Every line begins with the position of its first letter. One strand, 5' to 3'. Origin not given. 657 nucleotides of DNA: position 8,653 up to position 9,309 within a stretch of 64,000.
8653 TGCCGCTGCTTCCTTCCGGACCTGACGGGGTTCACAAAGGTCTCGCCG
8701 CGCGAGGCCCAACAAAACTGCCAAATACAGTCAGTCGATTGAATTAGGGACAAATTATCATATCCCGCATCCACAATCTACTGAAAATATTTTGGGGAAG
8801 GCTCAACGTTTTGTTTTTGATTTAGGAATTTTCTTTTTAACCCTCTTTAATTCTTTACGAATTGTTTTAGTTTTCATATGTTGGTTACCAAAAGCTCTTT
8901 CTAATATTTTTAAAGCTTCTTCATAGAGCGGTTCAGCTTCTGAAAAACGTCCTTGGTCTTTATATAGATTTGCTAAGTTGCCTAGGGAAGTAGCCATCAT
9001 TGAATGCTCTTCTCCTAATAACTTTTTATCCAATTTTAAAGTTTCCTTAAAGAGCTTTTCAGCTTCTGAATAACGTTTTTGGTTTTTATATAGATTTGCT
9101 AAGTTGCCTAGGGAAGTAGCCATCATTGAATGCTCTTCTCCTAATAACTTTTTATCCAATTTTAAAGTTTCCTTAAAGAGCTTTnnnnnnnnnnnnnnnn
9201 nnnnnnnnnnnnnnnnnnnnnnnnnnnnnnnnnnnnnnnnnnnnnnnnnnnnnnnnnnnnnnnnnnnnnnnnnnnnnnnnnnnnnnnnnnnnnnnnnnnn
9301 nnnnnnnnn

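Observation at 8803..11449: TIR - NB-ARC - TPR STAND protein in a small accessory island next to the SRP RNA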

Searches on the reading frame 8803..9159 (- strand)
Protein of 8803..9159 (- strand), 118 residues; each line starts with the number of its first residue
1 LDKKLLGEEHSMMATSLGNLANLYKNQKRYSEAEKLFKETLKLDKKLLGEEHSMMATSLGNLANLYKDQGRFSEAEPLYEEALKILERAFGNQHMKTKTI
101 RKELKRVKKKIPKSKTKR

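Call 4: search_protein_families(library=pfam, proteins=[window:8803-9159:-], max_evalue=0.01)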
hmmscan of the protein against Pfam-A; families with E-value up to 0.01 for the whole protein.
window:8803-9159:- (118 aa): 19 families
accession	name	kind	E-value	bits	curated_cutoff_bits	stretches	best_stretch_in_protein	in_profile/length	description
PF13424.12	TPR_12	-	1.9e-30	105.3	30.1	2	13-87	2-76/77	Tetratricopeptide repeat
PF13374.12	TPR_10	-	2e-26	91.6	27.5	2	56-94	2-40/42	Tetratricopeptide repeat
PF24885.1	TPR_NPHP3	-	8.3e-19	68.4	100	1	7-102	134-231/239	Nephrocystin-3 TPR domain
PF00515.34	TPR_1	-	3.3e-16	58.8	27.8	2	57-85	2-30/34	Tetratricopeptide repeat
PF13176.12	TPR_7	-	1.5e-14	53.2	27.9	2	58-85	1-28/36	Tetratricopeptide repeat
PF07719.23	TPR_2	-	1.4e-13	50.2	27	2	16-46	3-33/34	Tetratricopeptide repeat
PF13181.12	TPR_8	-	1.3e-11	44.1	25.7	2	57-85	2-30/34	Tetratricopeptide repeat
PF13428.12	TPR_14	-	5.2e-08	33.2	23.5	1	62-85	7-30/44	Tetratricopeptide repeat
PF17874.7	TPR_MalT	-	3.1e-07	30.4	45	1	13-94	79-159/336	MalT-like TPR region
PF14559.12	TPR_19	-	1.7e-06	28.7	25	0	17-44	28-55/68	Tetratricopeptide repeat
PF13432.12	TPR_16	-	5.6e-06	27.1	32.7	1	20-84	3-59/65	Tetratricopeptide repeat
PF04212.24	MIT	-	1.8e-05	25.1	30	1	56-106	4-56/66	MIT (microtubule interacting and transport) domain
PF07827.16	KNTase_C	-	6.5e-05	23.2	26.4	0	25-64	68-107/132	KNTase C-terminal domain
PF09986.15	DUF2225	-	0.00034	20.8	21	1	23-101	86-163/214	Uncharacterized protein conserved in bacteria (DUF2225)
PF14938.12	SNAP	-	0.0022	17.9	25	1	21-87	42-105/282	Soluble NSF attachment protein, SNAP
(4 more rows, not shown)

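Call 5: search_protein_families(library=padloc, proteins=[window:8803-9159:-], max_evalue=0.01)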
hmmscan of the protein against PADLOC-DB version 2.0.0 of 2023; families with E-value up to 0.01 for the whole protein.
window:8803-9159:- (118 aa): 3 families
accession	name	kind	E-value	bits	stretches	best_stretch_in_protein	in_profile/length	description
PDLC01169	TPR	-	1.2e-07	29.4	1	11-89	106-182/252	TPR repeats containing protein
PDLC01171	TPR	-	0.0027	14.8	1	11-93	176-253/504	TPR repeats containing protein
PDLC05012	PDC-S39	-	0.0034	14.1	1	4-115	209-326/615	-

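Call 11: search_protein_families(library=ncbifam, proteins=[window:8803-9159:-], max_evalue=0.01)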
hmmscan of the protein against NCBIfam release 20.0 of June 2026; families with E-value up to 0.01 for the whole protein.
window:8803-9159:- (118 aa): 13 families
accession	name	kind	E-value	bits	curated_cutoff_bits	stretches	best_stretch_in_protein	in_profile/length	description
NF040586.1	FxSxx_TPR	equivalog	3.6e-13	48.9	300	1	4-112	504-612/830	FxSxx-COOH system tetratricopeptide repeat protein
NF033762.1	social_mot_Tgl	equivalog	1.1e-06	28.1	225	1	59-85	103-129/252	social motility TPR repeat lipoprotein Tgl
NF053520.1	HK_Porph_FimS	equivalog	1.6e-05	23.4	600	1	15-88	165-236/618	sensor histidine kinase FimS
NF052312.1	T9SS_PorW_SprE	equivalog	0.00015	20.6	250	1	20-107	296-378/716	type IX secretion system periplasmic lipoprotein PorW/SprE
NF053617.1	SARPRegAfsRStmc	equivalog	0.00025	19.1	1430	1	17-89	779-849/986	SARP-family global regulator AfsR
NF033920.0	C39_PA2778_fam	equivalog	0.00032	20.2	150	1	19-85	195-253/255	PA2778 family cysteine peptidase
TIGR00540.1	TPR_hemY_coli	hypoth_equivalog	0.00035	19.5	142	1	14-82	326-385/385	heme biosynthesis-associated TPR protein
NF047371.1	FlcA_CTERM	equivalog_domain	0.00041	18.9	300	1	13-97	346-433/646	periplasmic flagellar collar protein FlcA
TIGR02917.1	PEP_TPR_lipo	equivalog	0.0013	16.7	312.2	1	19-84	775-831/899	XrtA/PEP-CTERM system TPR-repeat protein PrsT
TIGR02521.1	type_IV_pilW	equivalog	0.0031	17.1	154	0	13-85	30-94/234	type IV pilus biogenesis/stability protein PilW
NF008757.0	PRK11788.1-5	equivalog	0.0052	16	363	1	10-98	137-222/388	lipopolysaccharide assembly protein LapB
TIGR03939.1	PGA_TPR_OMP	equivalog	0.009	14.3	366.65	0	14-44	86-116/800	poly-beta-1,6 N-acetyl-D-glucosamine export porin PgaA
NF033161.1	lipo_LipL41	equivalog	0.0096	14.9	400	0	58-87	304-333/358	lipoprotein LipL41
